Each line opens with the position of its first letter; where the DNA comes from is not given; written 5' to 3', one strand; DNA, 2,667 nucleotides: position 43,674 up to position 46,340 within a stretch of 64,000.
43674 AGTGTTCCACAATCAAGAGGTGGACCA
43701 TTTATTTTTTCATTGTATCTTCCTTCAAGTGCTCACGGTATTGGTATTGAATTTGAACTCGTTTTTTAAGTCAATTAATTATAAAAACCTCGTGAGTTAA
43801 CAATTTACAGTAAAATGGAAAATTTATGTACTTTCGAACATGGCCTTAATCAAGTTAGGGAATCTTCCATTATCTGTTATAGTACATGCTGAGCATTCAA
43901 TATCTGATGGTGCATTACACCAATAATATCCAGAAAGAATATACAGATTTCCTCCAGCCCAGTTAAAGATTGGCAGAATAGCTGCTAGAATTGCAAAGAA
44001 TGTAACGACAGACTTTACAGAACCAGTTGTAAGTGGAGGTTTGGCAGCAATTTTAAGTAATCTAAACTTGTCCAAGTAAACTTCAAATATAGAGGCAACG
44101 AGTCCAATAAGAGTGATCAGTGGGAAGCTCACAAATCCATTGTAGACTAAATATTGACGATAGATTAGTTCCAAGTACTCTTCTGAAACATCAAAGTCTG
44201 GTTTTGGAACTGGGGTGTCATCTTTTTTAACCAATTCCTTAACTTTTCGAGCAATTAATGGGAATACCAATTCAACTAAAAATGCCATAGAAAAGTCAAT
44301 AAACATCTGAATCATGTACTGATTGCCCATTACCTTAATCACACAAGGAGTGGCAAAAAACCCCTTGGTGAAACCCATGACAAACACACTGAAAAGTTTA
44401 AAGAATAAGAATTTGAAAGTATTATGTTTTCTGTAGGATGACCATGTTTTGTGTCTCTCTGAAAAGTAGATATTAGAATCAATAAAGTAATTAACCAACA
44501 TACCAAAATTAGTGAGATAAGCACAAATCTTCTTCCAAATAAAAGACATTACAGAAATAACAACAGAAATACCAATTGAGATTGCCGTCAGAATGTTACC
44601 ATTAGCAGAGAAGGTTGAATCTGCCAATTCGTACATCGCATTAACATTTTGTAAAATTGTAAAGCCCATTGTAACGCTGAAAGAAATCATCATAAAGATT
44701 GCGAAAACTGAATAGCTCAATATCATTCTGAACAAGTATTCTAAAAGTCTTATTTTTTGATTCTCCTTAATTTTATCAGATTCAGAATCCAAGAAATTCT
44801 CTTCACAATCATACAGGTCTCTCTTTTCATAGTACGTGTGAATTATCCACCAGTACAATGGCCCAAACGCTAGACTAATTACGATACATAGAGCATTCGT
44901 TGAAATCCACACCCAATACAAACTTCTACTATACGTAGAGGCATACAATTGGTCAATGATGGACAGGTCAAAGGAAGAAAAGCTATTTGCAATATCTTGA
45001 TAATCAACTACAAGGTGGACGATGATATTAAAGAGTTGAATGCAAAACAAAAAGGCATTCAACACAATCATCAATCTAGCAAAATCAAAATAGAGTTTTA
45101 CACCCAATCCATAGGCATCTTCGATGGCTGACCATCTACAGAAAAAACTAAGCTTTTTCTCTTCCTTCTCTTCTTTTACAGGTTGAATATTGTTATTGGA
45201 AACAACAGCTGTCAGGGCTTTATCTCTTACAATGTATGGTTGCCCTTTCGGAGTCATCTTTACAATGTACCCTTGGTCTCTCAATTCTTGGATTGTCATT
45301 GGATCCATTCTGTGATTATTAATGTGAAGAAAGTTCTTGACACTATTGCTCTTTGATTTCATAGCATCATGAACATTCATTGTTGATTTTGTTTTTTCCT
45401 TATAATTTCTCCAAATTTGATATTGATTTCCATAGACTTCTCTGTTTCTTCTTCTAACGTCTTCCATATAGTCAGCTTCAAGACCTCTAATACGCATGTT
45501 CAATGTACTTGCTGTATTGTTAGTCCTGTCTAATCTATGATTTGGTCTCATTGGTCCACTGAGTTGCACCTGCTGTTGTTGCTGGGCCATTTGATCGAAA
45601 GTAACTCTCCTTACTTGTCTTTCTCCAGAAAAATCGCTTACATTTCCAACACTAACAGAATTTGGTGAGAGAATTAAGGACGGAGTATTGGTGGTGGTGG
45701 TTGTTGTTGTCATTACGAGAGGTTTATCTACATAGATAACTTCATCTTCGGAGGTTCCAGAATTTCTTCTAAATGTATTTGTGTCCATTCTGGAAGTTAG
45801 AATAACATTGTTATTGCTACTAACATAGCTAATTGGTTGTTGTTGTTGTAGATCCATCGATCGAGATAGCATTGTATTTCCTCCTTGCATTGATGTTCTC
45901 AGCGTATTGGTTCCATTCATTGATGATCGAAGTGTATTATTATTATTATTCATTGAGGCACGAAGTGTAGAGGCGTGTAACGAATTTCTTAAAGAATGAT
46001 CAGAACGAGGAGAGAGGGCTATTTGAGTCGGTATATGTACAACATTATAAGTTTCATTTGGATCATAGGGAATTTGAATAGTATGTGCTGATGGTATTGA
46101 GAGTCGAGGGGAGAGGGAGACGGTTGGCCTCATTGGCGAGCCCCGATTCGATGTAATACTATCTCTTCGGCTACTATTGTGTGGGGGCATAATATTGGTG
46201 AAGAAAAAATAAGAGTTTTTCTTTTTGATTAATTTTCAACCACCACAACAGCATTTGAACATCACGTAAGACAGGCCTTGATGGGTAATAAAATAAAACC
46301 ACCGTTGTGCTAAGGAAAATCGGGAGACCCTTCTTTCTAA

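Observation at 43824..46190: TMC-like channel family member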

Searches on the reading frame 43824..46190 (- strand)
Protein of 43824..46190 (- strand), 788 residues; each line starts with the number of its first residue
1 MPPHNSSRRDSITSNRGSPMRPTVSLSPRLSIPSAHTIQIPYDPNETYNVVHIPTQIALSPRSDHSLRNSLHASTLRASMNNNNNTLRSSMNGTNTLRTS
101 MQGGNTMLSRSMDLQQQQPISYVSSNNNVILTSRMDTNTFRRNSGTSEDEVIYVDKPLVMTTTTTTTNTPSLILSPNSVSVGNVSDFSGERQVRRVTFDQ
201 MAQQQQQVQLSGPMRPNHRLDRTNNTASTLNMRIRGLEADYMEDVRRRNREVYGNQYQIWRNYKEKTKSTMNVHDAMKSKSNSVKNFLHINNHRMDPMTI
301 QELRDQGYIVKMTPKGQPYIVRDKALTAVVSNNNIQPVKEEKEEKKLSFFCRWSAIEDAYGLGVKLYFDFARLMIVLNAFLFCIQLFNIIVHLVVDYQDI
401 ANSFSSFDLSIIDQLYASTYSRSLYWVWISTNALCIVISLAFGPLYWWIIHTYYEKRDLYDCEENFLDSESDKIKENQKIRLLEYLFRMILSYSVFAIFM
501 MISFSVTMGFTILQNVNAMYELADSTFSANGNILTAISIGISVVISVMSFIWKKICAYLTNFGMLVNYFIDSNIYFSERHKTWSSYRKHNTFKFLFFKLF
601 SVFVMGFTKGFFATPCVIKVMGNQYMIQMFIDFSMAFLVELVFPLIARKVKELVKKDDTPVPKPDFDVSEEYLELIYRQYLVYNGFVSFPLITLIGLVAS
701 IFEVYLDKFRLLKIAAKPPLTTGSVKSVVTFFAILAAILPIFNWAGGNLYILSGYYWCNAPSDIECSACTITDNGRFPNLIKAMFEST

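Call 3: search_protein_families(library=pfam, proteins=[window:43824-46190:-], max_evalue=10)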
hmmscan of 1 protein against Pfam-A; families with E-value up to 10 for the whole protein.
window:43824-46190:- (788 aa): 3 families
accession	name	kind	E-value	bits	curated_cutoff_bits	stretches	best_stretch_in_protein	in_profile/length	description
PF07810.18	TMC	-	3.8e-08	34.3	25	1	626-715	15-101/111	TMC domain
PF04547.17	Anoctamin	-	4.3e-07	29.6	28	1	357-720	2-378/460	Calcium-activated chloride channel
PF14071.11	YlbD_coat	-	0.19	12.4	27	1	251-303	32-84/126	Putative coat protein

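Call 4: search_solved_structures(query=window:43824-46190:-, max_evalue=10, show_alignments=3)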
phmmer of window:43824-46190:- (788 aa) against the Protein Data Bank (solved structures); distinct sequences matched with E-value up to 10: 5.
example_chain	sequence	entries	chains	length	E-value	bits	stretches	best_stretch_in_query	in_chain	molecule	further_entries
6bgi_A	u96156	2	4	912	0.35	12.4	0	465-607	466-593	Anoctamin-1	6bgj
7b5d_A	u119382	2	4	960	0.46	12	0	466-601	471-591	Anoctamin-1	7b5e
5nl2_A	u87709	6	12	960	0.82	11.2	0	466-607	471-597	Anoctamin-1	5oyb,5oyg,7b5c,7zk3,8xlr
4kjm_A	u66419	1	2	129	1.9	10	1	75-127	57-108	Extracellular matrix-binding protein ebh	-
8qzc_A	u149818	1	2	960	2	9.9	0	466-603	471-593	Anoctamin-1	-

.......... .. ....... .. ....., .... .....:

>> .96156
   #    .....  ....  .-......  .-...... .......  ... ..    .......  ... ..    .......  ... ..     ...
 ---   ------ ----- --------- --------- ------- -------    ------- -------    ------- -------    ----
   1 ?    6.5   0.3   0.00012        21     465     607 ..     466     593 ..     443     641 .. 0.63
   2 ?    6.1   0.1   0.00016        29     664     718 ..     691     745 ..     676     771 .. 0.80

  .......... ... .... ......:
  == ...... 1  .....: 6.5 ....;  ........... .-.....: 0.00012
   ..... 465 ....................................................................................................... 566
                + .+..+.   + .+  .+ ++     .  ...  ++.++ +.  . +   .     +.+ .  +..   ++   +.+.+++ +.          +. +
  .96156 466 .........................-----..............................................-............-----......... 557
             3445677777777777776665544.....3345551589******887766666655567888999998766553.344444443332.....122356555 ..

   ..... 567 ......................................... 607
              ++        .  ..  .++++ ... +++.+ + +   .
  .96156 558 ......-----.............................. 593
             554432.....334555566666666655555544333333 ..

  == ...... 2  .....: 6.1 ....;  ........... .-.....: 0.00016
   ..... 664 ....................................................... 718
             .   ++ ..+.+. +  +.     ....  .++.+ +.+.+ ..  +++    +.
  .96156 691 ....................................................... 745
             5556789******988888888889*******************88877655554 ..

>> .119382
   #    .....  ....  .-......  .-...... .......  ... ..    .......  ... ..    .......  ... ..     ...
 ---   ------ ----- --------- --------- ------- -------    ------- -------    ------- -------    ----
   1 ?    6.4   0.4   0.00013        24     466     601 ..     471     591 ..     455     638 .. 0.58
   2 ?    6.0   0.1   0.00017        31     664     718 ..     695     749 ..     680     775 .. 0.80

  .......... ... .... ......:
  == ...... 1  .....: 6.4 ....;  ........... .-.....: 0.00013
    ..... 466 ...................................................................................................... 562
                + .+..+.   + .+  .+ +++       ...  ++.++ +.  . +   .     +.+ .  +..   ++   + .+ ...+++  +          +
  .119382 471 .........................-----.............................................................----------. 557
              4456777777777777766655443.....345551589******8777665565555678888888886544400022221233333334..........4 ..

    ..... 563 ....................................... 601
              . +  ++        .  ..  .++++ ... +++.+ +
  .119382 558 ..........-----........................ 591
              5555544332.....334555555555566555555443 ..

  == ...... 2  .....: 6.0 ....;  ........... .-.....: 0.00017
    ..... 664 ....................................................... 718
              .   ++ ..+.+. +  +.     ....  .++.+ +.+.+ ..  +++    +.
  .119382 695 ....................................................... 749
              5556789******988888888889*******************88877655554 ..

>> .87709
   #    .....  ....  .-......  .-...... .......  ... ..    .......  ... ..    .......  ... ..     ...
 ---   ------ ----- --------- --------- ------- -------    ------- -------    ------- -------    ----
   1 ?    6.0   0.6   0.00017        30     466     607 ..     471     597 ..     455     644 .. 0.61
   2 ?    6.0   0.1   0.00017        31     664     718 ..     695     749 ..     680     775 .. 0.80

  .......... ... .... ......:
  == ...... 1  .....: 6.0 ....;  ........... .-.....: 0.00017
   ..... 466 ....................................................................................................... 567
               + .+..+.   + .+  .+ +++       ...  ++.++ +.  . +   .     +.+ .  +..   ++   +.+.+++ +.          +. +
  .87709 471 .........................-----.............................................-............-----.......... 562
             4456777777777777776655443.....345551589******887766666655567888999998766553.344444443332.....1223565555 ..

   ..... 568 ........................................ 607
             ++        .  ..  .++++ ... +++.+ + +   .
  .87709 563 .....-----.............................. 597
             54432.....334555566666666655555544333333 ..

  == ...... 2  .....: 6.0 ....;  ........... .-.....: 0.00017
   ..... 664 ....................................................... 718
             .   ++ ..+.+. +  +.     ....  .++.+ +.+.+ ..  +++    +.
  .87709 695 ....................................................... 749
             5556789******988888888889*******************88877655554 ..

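Call 5: find_homologous_proteins(query=window:43824-46190:-, max_evalue=0.001)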
Query window:43824-46190:- (788 aa): 4 proteins with E <= 0.001 among 6158 candidates.
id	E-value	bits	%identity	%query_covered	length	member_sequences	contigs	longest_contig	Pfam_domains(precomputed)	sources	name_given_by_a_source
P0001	0.0e+0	1789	100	100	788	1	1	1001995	PF04547.18,PF07810.19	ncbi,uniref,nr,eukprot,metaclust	ncbi:predicted protein [Naegleria gruberi]|uniref:Predicted protein n=1 Tax=Naegleria gruberi TaxID=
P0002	9.7e-233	793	65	70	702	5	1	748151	PF04547.18,PF07810.19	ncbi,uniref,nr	ncbi:hypothetical protein FDP41_005085 [Naegleria fowleri]|uniref:Anoctamin transmembrane domain-con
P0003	1.9e-230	785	61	78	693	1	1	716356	PF04547.18,PF07810.19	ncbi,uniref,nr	ncbi:hypothetical protein C9374_002429 [Naegleria lovaniensis]|uniref:Anoctamin transmembrane domain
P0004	5.9e-111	390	54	41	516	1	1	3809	-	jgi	-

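Call 6: search_protein_families(library=ncbifam, proteins=[window:43824-46190:-], max_evalue=10)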
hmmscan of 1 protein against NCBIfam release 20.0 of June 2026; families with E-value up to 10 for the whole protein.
window:43824-46190:- (788 aa): 2 families
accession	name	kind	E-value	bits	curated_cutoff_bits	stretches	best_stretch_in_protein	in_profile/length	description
TIGR03940.1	PGA_PgaD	equivalog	0.065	13.2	31.45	1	474-556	4-86/141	poly-beta-1,6-N-acetyl-D-glucosamine biosynthesis protein PgaD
NF005620.0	PRK07375.1-5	equivalog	0.83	9.7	91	1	490-552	34-93/113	putative monovalent cation/H+ antiporter subunit C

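Call 62: find_encoding_contigs(protein=P0002, flank=4000, max_places=2)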
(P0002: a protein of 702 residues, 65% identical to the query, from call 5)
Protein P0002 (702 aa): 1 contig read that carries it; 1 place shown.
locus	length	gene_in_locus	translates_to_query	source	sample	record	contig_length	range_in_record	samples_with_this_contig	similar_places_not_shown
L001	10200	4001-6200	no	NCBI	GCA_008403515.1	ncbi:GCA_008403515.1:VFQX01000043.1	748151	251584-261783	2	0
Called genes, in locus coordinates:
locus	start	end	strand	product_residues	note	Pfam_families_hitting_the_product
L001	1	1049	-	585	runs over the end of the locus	PF08443:RimK (faint)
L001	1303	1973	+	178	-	-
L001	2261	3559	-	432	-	PF13439:Glyco_transf_4, PF00534:Glycos_transf_1, PF13692:Glyco_trans_1_4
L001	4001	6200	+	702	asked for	PF04547:Anoctamin, PF07810:TMC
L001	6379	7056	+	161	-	PF13905:Thioredoxin_8 (faint), PF13728:TraF (weak), PF00085:Thioredoxin, PF13098:Thioredoxin_2 (weak)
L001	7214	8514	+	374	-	PF10127:RlaP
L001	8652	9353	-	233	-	PF14825:CFAP77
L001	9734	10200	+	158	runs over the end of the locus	PF08524:rRNA_processing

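Call 65: list_cluster_members(proteins=[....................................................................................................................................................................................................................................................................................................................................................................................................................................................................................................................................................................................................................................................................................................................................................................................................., P0001, P0015, P0018, P0020, P0024, P0027, P0036, P0038, P0043])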
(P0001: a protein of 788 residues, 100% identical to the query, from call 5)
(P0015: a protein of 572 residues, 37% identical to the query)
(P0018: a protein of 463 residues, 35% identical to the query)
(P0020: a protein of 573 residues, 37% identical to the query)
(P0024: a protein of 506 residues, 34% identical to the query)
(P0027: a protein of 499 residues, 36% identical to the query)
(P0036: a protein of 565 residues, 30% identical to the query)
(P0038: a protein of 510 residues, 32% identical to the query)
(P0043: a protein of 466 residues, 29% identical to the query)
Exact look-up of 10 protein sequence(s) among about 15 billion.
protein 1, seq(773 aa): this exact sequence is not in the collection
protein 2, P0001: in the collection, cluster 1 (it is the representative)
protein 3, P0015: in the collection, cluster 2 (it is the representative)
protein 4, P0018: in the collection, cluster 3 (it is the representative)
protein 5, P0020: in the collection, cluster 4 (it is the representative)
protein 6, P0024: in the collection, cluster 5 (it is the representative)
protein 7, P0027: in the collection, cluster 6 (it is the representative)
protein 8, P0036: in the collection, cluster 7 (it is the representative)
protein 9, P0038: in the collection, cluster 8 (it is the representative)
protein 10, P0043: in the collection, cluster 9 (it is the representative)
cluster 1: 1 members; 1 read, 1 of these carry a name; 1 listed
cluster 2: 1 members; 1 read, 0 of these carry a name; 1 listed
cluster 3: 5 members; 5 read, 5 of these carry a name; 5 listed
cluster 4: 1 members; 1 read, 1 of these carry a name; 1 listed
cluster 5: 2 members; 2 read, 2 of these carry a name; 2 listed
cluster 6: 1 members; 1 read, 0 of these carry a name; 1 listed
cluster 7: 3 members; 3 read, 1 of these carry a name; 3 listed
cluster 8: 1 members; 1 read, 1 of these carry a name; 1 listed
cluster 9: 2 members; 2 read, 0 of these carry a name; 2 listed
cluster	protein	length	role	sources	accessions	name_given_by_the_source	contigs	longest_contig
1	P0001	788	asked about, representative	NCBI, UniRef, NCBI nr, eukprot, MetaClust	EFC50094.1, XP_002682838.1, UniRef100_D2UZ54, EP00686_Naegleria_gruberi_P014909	predicted protein [Naegleria gruberi] | Predicted protein n=1 Tax=Naegleria gruberi TaxID=5762 RepID=D2UZ54_NAEGR | uncharacterized protein NAEGRDRAFT_45397 [Naegleria gruberi]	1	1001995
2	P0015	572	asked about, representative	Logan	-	-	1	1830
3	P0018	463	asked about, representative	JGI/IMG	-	hypothetical protein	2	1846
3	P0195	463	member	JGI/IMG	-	hypothetical protein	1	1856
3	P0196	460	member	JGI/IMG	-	hypothetical protein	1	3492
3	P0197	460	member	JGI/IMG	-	hypothetical protein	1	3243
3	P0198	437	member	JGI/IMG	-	hypothetical protein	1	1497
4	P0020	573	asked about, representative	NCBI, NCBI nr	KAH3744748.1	DUF590 family protein [Pelomyxa schiedti]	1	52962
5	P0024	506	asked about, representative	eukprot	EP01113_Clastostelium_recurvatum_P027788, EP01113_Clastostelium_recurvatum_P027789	TRINITY_DN3362_c0_g1_i2.p1 TRINITY_DN3362_c0_g1~~TRINITY_DN3362_c0_g1_i2.p1 ORF ...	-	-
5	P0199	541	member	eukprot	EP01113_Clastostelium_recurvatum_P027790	TRINITY_DN3362_c0_g1_i4.p1 TRINITY_DN3362_c0_g1~~TRINITY_DN3362_c0_g1_i4.p1 ORF ...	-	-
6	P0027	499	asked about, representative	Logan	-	-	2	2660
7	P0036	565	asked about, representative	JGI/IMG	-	-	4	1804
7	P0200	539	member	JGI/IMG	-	hypothetical protein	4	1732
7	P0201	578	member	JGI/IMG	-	-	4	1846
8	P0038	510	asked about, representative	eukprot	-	gene2767-4175_t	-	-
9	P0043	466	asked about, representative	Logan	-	-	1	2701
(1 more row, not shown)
